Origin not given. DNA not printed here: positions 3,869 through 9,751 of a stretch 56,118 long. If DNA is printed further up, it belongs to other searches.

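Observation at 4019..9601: Giant DUF4011 / SF1 helicase / nuclease-fold / DUF3320 protein (Hhe-like) whose ATPase is split by an ~880-residue insertion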

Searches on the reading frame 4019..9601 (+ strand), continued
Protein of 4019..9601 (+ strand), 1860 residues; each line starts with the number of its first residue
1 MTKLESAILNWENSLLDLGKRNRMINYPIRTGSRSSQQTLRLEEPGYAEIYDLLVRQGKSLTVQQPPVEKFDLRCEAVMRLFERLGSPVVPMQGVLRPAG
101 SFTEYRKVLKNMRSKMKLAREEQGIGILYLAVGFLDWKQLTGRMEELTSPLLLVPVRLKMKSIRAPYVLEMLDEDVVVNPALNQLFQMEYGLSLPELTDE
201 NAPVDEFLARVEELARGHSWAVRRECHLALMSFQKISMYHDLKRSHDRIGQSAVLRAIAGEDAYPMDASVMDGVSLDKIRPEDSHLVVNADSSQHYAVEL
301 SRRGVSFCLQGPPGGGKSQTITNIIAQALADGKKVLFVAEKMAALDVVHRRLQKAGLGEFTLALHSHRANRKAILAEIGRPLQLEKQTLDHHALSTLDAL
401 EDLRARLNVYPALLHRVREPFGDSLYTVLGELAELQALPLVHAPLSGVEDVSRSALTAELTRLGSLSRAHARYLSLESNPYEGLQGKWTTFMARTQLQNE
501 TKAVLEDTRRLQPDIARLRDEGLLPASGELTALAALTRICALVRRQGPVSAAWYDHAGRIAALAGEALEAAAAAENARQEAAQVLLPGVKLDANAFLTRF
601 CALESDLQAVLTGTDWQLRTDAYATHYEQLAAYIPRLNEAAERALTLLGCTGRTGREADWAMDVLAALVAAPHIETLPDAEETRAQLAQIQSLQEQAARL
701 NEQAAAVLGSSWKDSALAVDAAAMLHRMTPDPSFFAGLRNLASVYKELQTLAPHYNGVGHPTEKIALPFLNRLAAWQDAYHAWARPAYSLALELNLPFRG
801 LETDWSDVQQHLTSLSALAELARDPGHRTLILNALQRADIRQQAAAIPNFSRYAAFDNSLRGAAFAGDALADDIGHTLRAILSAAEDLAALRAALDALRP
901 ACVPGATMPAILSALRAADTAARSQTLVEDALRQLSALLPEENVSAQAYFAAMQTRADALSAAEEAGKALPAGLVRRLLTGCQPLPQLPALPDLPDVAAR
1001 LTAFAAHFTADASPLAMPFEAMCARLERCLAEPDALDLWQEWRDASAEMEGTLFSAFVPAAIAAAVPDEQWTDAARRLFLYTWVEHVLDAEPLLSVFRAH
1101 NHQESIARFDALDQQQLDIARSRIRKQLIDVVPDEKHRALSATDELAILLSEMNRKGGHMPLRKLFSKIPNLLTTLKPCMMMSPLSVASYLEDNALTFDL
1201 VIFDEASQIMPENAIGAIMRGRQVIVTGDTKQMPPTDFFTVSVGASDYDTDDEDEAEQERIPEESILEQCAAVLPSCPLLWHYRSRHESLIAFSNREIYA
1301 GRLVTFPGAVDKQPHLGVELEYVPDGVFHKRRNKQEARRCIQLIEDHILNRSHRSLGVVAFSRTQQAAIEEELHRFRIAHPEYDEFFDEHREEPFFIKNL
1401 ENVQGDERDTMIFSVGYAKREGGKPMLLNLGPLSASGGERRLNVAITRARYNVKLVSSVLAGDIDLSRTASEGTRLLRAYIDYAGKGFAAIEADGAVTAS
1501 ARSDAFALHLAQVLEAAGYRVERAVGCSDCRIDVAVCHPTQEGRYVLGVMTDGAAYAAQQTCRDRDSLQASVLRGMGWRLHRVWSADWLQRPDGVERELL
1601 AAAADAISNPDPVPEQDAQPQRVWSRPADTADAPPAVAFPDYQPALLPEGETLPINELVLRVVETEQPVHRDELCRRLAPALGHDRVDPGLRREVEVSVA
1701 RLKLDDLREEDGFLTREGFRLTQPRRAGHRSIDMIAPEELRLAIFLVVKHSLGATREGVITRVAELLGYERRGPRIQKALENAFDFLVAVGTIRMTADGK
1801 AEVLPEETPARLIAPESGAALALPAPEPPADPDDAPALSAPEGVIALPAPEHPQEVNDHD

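Call 18: find_encoding_contigs(protein=P0007, flank=10000, max_places=2)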
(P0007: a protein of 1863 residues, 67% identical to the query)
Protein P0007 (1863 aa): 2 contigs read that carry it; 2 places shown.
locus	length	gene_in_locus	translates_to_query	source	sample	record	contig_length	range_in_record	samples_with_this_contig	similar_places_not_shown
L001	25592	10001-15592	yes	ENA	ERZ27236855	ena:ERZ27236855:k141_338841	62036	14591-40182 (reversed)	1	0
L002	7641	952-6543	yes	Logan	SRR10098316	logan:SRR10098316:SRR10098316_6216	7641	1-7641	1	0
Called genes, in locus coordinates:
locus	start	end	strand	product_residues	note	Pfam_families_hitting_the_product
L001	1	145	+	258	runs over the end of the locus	PF01925:TauE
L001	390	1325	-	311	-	PF13306:LRR_5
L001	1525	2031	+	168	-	-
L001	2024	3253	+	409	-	PF01555:N6_N4_Mtase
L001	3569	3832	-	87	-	PF06135:IreB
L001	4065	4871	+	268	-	-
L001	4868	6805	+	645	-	PF00012:HSP70 (weak), PF21523:ParM_N (faint)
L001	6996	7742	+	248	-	PF20772:TACO1_YebC_N, PF01709:Transcrip_reg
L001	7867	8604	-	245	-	-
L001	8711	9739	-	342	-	PF01212:Beta_elim_lyase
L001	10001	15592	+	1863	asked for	PF13195:DUF4011, PF13086:AAA_11, PF13245:AAA_19 (faint), PF13604:AAA_30 (faint), PF13086:AAA_11 (weak), PF13087:AAA_12, PF18741:MTES_1575, PF11784:DUF3320 (weak)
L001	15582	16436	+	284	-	-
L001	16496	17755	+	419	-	PF03313:SDH_alpha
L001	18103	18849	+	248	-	PF06161:DUF975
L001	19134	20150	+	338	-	PF18152:DAHP_snth_FXD, PF00793:DAHP_synth_1, PF03102:NeuB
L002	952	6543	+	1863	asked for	PF13195:DUF4011, PF13086:AAA_11, PF13245:AAA_19 (faint), PF13604:AAA_30 (faint), PF13086:AAA_11 (weak), PF13087:AAA_12, PF18741:MTES_1575, PF11784:DUF3320 (weak)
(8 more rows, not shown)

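Call 19: find_encoding_contigs(protein=P0011, flank=10000, max_places=2)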
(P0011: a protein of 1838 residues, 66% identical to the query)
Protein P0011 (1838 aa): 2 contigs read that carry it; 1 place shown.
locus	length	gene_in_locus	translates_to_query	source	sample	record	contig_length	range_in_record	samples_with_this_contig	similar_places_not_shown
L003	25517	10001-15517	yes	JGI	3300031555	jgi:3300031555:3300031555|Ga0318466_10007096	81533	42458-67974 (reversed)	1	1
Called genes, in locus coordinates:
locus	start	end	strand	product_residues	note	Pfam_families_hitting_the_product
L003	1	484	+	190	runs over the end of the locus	PF01470:Peptidase_C15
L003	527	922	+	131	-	-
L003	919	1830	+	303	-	-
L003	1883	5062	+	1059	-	PF01636:APH, PF04542:Sigma70_r2 (faint), PF04545:Sigma70_r4, PF08281:Sigma70_r4_2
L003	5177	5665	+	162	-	PF07155:ECF-ribofla_trS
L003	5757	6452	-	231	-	PF18978:DUF5714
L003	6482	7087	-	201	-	PF14196:ATC_hydrolase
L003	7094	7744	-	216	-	PF10706:Aminoglyc_resit, PF14907:NTP_transf_5 (weak)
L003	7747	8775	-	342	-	PF01212:Beta_elim_lyase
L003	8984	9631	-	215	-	PF13238:AAA_18 (faint)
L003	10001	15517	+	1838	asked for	PF13195:DUF4011, PF13086:AAA_11 (weak), PF13245:AAA_19 (faint), PF13604:AAA_30 (faint), PF13087:AAA_12, PF18741:MTES_1575, PF11784:DUF3320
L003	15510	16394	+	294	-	-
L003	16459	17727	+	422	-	PF03313:SDH_alpha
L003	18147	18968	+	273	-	PF06161:DUF975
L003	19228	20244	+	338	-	PF18152:DAHP_snth_FXD, PF00793:DAHP_synth_1, PF03102:NeuB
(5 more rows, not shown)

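Call 25: search_solved_structures(query=window:4019-9598:+, max_evalue=0.001)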
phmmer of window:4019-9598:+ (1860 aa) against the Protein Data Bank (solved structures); distinct sequences matched with E-value up to 0.001: 3.
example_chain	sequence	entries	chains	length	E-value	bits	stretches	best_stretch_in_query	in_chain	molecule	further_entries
4b3f_X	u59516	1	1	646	2.1e-09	38.6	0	291-352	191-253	DNA-BINDING PROTEIN SMUBP-2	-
4b3g_A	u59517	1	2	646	2.2e-09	38.5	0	291-352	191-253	DNA-BINDING PROTEIN SMUBP-2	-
5mzn_A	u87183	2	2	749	0.00095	19.8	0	1190-1314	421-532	Helicase SEN1,Helicase SEN1 | Helicase SEN1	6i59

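Call 29: find_encoding_contigs(protein=P0029, flank=6000, max_places=1)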
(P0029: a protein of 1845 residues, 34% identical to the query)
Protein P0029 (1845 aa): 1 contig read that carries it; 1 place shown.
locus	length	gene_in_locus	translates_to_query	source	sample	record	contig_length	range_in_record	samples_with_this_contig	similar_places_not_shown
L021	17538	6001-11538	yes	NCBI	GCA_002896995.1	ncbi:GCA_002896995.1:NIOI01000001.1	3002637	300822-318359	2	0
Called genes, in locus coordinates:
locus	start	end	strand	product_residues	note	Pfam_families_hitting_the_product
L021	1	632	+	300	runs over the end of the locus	PF00528:BPD_transp_1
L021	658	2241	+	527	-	PF16396:DUF5005 (faint), PF04616:Glyco_hydro_43, PF24135:DUF7402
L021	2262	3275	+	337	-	-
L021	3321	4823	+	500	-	PF22848:ASD1_dom, PF06964:Alpha-L-AF_C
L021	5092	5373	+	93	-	-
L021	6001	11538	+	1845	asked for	PF13195:DUF4011, PF13086:AAA_11 (weak), PF13604:AAA_30 (faint), PF13245:AAA_19 (faint), PF13086:AAA_11 (weak), PF13087:AAA_12, PF18741:MTES_1575, PF11784:DUF3320 (faint)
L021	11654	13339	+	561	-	PF00069:Pkinase, PF07714:PK_Tyr_Ser-Thr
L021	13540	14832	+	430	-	-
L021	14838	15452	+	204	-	PF00641:Zn_ribbon_RanBP (faint), PF00498:FHA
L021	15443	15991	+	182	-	PF13353:Fer4_12, PF04055:Radical_SAM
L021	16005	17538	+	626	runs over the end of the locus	PF00004:AAA (weak), PF07724:AAA_2, PF07728:AAA_5, PF10431:ClpB_D2-small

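Call 30: find_encoding_contigs(protein=P0027, flank=6000, max_places=2)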
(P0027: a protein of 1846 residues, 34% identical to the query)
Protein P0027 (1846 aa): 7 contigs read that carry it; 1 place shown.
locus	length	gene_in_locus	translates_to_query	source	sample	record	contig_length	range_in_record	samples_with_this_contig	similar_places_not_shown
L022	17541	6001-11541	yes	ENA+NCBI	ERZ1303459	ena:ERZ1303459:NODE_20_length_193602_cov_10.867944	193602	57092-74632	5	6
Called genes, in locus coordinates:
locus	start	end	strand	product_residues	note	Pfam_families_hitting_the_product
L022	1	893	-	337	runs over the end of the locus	PF00044:Gp_dh_N, PF02800:Gp_dh_C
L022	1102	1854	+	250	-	PF02518:HATPase_c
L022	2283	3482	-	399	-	PF00438:S-AdoMet_synt_N, PF02772:S-AdoMet_synt_M, PF02773:S-AdoMet_synt_C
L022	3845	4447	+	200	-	-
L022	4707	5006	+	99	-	PF20648:DUF6809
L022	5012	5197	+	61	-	-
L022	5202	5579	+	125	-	PF14198:TnpV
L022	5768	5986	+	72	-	PF13443:HTH_26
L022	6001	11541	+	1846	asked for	PF13195:DUF4011, PF13086:AAA_11 (weak), PF13245:AAA_19 (faint), PF13086:AAA_11 (weak), PF13087:AAA_12, PF18741:MTES_1575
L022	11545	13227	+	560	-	PF00069:Pkinase, PF07714:PK_Tyr_Ser-Thr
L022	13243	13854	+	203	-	-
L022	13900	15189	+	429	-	-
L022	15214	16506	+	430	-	-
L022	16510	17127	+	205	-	PF00498:FHA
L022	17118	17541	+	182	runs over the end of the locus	PF13353:Fer4_12, PF04055:Radical_SAM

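Call 31: find_encoding_contigs(protein=P0019, flank=6000, max_places=1)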
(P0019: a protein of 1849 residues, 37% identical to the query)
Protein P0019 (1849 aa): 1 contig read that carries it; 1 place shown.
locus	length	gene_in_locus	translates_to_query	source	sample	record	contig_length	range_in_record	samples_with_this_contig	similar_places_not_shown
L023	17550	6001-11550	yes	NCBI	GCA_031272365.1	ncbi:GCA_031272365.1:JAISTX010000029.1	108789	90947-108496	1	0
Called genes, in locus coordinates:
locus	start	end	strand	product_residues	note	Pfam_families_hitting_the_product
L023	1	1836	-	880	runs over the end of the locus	PF01326:PPDK_N, PF00391:PEP-utilizers, PF02896:PEP-utilizers_C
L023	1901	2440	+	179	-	PF06177:QueT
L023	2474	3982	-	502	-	PF00199:Catalase, PF06628:Catalase-rel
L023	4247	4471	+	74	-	PF02604:PhdYeFM_antitox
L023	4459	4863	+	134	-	PF01850:PIN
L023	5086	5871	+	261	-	PF05857:TraX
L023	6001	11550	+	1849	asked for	PF13195:DUF4011, PF13086:AAA_11 (weak), PF13245:AAA_19 (faint), PF13604:AAA_30 (faint), PF13086:AAA_11, PF13087:AAA_12, PF18741:MTES_1575, PF11784:DUF3320 (weak)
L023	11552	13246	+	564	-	PF00069:Pkinase, PF01636:APH (faint), PF07714:PK_Tyr_Ser-Thr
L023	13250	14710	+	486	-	-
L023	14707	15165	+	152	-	PF00498:FHA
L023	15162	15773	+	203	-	PF13353:Fer4_12, PF04055:Radical_SAM (weak)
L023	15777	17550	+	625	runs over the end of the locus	PF00004:AAA (weak), PF07724:AAA_2, PF07728:AAA_5, PF10431:ClpB_D2-small (weak)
